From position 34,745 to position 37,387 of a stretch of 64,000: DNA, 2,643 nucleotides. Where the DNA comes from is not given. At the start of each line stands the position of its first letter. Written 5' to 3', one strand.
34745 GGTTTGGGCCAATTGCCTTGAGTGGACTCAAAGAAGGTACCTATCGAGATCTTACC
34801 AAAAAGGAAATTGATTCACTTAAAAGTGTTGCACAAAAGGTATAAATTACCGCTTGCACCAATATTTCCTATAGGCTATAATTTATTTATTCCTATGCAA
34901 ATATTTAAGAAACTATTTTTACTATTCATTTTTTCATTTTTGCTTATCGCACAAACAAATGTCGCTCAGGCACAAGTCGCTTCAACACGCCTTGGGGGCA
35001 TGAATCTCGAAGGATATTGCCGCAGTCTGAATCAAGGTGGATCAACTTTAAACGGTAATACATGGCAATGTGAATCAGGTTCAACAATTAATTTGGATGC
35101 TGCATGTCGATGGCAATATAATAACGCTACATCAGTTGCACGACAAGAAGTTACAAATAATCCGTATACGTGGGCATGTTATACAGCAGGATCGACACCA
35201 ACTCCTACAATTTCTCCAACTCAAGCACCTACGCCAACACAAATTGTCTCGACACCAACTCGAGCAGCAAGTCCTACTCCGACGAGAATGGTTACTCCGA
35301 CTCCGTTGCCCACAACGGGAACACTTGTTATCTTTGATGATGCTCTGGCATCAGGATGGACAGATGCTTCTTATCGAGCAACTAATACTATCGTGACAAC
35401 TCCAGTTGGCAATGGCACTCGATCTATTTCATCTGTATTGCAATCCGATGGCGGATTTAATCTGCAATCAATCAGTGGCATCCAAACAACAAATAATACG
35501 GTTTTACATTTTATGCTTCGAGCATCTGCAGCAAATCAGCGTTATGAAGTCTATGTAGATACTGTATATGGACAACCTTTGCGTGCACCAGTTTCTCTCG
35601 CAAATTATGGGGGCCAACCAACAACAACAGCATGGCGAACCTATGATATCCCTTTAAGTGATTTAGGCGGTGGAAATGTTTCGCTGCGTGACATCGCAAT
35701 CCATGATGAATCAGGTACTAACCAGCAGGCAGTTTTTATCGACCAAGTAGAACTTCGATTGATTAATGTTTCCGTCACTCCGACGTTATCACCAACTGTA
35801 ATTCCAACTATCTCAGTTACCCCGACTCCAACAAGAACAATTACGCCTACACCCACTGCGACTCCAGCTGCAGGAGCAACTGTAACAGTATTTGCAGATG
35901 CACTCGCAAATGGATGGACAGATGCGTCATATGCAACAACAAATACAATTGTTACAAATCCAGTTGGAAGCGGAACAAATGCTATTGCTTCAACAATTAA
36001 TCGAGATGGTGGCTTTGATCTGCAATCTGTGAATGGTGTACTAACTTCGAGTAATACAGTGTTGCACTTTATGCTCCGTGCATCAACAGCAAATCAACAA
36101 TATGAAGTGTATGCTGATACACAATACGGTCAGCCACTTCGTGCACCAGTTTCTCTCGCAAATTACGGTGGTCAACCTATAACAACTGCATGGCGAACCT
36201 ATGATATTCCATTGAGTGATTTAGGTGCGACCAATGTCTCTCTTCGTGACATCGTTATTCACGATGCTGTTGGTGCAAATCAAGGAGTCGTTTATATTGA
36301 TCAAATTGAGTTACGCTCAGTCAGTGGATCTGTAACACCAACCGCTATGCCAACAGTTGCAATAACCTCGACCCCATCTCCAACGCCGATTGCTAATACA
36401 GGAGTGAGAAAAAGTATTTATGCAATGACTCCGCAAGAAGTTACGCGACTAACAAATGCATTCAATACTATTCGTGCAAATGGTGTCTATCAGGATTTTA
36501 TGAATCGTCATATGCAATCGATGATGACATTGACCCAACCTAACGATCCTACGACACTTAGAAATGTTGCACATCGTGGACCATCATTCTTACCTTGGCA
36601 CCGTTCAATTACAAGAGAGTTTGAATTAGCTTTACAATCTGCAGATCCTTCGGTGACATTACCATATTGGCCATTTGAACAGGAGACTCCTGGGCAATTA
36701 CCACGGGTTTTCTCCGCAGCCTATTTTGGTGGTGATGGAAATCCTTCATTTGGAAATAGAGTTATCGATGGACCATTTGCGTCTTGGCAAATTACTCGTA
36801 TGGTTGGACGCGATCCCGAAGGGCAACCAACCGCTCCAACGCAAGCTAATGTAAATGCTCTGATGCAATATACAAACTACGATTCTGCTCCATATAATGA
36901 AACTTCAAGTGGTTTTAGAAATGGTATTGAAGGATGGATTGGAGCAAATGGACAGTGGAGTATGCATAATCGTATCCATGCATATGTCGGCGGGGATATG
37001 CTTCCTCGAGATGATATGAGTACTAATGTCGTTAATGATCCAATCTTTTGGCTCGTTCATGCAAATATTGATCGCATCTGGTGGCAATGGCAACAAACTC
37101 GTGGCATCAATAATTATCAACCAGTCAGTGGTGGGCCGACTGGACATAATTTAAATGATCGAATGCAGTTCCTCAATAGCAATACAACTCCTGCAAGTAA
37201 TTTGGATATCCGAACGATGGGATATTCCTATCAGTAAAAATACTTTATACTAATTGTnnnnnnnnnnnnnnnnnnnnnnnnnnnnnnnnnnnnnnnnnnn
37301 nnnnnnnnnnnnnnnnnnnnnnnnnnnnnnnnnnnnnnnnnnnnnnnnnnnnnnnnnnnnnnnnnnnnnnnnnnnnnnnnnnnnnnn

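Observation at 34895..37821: Unusually large secreted tyrosinase with an accessory module and a cotranscribed membrane-anchored partner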

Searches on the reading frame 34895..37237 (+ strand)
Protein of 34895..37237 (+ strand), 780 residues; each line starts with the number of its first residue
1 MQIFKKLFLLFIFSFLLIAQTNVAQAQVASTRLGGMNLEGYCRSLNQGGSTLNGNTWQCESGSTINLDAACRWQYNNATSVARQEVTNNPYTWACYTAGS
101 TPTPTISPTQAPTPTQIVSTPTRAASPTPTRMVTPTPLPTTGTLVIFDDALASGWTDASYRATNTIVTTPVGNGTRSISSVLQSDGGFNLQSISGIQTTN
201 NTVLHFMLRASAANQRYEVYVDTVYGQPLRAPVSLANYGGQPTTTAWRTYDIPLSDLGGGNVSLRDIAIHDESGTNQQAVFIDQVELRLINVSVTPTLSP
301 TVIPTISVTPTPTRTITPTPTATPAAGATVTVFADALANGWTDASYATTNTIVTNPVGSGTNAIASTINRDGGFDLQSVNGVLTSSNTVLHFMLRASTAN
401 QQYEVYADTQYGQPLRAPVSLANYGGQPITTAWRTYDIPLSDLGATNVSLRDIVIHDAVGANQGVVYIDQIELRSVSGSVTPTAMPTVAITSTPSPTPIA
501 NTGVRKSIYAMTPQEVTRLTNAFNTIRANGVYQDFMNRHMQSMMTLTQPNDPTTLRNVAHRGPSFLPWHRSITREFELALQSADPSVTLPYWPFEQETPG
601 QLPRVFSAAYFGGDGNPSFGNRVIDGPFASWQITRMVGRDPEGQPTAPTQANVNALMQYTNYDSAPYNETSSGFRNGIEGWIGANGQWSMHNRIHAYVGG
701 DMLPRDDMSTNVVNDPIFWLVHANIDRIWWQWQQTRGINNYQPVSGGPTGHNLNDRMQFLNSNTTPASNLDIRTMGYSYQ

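Call 3: search_protein_families(library=pfam, proteins=[window:34895-37237:+], max_evalue=0.01)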
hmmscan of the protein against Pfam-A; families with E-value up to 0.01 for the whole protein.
window:34895-37237:+ (780 aa): 1 family
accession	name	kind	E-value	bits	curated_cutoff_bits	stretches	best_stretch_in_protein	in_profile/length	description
PF00264.25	Tyrosinase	-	8.5e-35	121.5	22.6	1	531-734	3-213/214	Common central domain of tyrosinase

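Call 6: search_solved_structures(query=window:34895-37237:+, max_evalue=0.01, show_alignments=2)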
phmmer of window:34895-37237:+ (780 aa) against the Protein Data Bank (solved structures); distinct sequences matched with E-value up to 0.01: 55.
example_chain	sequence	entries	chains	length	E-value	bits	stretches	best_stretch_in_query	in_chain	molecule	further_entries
6r83_1a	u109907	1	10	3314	2.7e-76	261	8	458-736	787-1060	Hemocyanin subunit 1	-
3j32_A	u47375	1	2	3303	4e-68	234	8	470-735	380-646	Hemocyanin isoform 1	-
8trz_A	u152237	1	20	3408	9e-67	229.5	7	491-737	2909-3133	Hemocyanin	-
4yd9_A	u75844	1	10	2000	8.2e-49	170.1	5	458-736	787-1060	hemocyanin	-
6j2u_B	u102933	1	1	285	5.5e-48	167.3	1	503-774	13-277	Tyrosinase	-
1wx2_A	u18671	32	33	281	2e-46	162.2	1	504-771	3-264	tyrosinase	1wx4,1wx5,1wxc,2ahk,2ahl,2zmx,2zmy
7ciy_A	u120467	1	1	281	1.2e-45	159.7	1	504-771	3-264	Tyrosinase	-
5z0m_A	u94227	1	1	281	3.2e-45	158.2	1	504-771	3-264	Tyrosinase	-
8hpi_A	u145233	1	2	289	4.1e-45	157.8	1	504-779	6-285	Tyrosinase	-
4p6r_A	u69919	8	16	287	6.7e-44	153.8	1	504-779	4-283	Tyrosinase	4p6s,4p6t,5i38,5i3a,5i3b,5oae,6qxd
4hd7_A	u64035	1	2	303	6.7e-44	153.8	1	504-779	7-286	Tyrosinase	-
9h2o_A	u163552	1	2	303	6.8e-44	153.8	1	504-779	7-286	Tyrosinase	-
3nm8_A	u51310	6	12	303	6.9e-44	153.8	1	504-779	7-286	Tyrosinase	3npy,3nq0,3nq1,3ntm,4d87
4hd4_A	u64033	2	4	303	7.1e-44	153.8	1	504-779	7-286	Tyrosinase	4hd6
6ei4_A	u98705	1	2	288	7.4e-44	153.7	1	504-779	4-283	Tyrosinase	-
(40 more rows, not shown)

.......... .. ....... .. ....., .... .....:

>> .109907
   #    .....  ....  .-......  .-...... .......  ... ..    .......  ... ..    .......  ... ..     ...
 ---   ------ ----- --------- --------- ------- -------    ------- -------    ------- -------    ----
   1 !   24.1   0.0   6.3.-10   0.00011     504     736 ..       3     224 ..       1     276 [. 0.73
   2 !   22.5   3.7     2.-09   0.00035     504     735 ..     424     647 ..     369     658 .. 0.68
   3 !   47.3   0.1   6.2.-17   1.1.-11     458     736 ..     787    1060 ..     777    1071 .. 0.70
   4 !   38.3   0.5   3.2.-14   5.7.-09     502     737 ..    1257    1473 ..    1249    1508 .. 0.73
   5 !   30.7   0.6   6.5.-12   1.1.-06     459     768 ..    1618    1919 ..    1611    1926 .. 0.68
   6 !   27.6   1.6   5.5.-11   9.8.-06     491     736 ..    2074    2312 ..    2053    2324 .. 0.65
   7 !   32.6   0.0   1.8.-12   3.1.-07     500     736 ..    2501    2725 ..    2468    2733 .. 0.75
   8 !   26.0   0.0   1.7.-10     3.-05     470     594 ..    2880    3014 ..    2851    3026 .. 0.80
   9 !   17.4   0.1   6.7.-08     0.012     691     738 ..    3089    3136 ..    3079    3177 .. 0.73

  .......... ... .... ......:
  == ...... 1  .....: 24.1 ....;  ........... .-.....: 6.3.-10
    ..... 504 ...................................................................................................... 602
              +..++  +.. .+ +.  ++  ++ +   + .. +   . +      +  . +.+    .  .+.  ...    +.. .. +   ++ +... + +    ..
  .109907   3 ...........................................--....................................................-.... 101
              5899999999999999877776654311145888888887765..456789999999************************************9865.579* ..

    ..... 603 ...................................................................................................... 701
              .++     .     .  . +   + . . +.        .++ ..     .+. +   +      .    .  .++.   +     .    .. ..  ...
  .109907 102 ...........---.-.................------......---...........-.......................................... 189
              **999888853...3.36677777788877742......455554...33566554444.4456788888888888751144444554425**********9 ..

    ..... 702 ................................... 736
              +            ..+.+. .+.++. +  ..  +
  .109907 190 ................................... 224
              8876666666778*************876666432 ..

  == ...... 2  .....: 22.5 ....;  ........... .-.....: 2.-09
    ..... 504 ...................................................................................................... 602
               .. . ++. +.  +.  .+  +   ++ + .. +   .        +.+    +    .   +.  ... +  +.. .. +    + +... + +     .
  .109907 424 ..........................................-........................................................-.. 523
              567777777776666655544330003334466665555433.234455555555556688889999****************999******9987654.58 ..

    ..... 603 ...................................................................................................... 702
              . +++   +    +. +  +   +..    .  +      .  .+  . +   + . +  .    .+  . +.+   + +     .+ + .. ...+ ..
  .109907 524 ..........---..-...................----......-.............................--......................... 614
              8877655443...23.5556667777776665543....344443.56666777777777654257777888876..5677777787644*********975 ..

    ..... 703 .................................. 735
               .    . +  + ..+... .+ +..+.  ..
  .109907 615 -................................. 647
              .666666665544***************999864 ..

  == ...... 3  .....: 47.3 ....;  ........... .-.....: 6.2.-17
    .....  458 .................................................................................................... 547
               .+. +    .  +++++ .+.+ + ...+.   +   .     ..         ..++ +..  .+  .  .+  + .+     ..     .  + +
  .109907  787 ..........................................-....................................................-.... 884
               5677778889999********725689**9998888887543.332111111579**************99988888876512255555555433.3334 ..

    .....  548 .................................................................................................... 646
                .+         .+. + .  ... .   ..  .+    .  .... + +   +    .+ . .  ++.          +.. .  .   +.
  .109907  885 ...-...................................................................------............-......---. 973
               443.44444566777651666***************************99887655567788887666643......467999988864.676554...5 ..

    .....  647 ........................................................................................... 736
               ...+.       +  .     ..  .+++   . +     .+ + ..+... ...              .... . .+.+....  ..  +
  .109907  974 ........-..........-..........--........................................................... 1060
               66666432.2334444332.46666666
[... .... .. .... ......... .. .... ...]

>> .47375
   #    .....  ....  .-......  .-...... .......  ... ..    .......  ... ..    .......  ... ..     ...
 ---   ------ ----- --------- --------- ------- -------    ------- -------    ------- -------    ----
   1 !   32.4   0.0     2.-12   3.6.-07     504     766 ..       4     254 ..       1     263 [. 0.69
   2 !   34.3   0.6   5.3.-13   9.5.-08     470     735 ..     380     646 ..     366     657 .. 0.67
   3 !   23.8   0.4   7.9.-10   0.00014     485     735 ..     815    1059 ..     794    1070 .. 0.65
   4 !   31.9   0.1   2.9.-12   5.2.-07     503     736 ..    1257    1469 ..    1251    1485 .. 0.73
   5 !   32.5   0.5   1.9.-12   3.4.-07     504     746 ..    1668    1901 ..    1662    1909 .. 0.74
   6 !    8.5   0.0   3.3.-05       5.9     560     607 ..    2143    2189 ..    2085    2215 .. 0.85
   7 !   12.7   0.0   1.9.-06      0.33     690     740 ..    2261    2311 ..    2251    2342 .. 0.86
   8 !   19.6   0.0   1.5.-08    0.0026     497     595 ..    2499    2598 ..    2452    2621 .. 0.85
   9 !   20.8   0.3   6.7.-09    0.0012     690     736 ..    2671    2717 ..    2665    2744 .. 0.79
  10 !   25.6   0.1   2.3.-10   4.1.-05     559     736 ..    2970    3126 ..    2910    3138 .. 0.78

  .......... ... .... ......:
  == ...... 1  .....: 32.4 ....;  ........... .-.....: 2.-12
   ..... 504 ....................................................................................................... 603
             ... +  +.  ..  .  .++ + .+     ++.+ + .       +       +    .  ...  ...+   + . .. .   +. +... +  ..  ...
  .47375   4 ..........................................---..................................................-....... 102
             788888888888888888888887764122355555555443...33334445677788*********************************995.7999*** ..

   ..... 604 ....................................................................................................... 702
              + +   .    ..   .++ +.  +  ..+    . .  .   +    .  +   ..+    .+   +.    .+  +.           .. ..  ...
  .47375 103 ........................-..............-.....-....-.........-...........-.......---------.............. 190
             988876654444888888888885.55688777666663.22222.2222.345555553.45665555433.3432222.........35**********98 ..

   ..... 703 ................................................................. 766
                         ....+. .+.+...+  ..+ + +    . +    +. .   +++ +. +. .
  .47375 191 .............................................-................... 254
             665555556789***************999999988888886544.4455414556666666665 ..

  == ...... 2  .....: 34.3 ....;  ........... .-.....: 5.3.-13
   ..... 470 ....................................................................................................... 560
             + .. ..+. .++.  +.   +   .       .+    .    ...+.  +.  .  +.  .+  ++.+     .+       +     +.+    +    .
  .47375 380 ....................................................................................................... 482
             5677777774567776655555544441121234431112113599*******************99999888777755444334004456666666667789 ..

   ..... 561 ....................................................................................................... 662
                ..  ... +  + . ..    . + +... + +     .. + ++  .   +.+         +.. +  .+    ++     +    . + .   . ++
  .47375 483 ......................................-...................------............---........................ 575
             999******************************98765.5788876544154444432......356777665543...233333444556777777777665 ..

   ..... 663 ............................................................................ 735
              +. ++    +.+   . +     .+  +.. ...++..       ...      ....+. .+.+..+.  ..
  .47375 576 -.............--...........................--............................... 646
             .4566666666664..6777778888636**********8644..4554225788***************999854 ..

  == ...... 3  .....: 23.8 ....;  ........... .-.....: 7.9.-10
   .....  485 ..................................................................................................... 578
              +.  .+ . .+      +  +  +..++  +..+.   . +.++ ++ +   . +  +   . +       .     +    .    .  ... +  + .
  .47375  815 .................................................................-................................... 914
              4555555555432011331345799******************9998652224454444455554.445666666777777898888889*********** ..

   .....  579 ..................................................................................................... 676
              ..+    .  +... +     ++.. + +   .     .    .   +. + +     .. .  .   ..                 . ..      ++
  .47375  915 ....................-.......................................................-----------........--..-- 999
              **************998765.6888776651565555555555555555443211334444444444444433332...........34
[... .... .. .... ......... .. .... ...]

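Call 7: search_protein_families(library=ncbifam, proteins=[window:34895-37237:+], max_evalue=1)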
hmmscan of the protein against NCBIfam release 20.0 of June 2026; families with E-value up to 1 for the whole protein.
window:34895-37237:+ (780 aa): 4 families
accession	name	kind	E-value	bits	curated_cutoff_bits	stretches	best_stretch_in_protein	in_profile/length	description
NF047834.1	TyrosinaseMelC2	equivalog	1.9e-56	191.3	450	1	503-779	2-271/272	tyrosinase MelC2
NF041220.1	BagH_FevF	exception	2.8e-28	98.9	630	2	504-631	4-127/305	bagremycin/ferroverdin biosynthesis o-aminophenol oxidase BagH/FevF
NF038128.1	choice_anch_J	domain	0.0013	18.9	30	2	197-286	71-161/162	choice-of-anchor J domain-containing protein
TIGR01206.1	lysW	equivalog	0.032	14.1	53.2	1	445-474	14-43/54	lysine biosynthesis protein LysW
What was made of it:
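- On MelC2 equivalog (NCBIfam NF047834): 191.3 bits vs cutoff 450 (call 7).
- Closest known: Streptomyces MelC2 tyrosinase with MelC1 caddie. Different: NCBIfam MelC2 scores 191 bits, below the 450 cutoff (call 7).
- It falls below the NCBIfam MelC2 equivalog cutoff (191 vs 450 bits) and has a weaker match to BagH/FevF o-aminophenol oxidase (call 7).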

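Call 9: find_homologous_proteins(query=window:34895-37237:+, max_evalue=0.00001)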
Query window:34895-37237:+ (780 aa): 44 proteins with E <= 0.00001 among 8000 candidates.
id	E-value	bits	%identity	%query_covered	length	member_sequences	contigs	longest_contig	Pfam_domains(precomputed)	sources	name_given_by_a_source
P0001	0.0e+0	1772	100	100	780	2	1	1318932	PF00264.26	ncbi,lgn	-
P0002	0.0e+0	1555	87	98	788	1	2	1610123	PF00264.26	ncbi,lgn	-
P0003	0.0e+0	1084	58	100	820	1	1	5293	PF00264.26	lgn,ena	-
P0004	0.0e+0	1066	57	37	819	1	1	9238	PF00264.26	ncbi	ncbi:MAG: tyrosinase family protein [Candidatus Levyibacteriota bacterium]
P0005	0.0e+0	1059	61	83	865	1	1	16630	PF00264.26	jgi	jgi:tyrosinase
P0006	0.0e+0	1058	59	81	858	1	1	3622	PF00264.26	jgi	jgi:tyrosinase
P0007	0.0e+0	1042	60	100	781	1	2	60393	PF00264.26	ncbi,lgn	ncbi:MAG: tyrosinase family protein [Candidatus Levyibacteriota bacterium]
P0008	5.4e-230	784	63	58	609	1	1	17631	PF00264.26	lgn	-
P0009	2.1e-218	746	63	60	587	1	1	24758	PF00264.26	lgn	-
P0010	5.6e-217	741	51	58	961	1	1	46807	PF00264.26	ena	-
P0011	2.4e-178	613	51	58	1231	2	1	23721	PF22148.2,PF00264.26,PF00082.28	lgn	-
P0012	1.1e-172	595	52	61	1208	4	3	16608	PF00264.26,PF00082.28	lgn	-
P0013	4.5e-168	579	61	36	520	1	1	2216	PF00264.26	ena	-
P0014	5.7e-161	556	57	35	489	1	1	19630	PF00264.26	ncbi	-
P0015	6.3e-136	473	60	35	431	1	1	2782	PF00264.26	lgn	-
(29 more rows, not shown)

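Call 11: find_encoding_contigs(protein=P0001, flank=6000, max_places=2)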
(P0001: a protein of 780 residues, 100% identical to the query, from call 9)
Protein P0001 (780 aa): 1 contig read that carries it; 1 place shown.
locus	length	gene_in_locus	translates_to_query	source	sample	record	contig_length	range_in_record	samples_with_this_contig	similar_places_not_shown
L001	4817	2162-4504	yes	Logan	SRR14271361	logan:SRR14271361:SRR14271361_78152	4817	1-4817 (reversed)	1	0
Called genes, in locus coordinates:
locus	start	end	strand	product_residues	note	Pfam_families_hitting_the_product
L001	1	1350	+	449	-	?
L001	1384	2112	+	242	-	PF01479:S4, PF00849:PseudoU_synth_2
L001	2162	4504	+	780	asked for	PF00264:Tyrosinase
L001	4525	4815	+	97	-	?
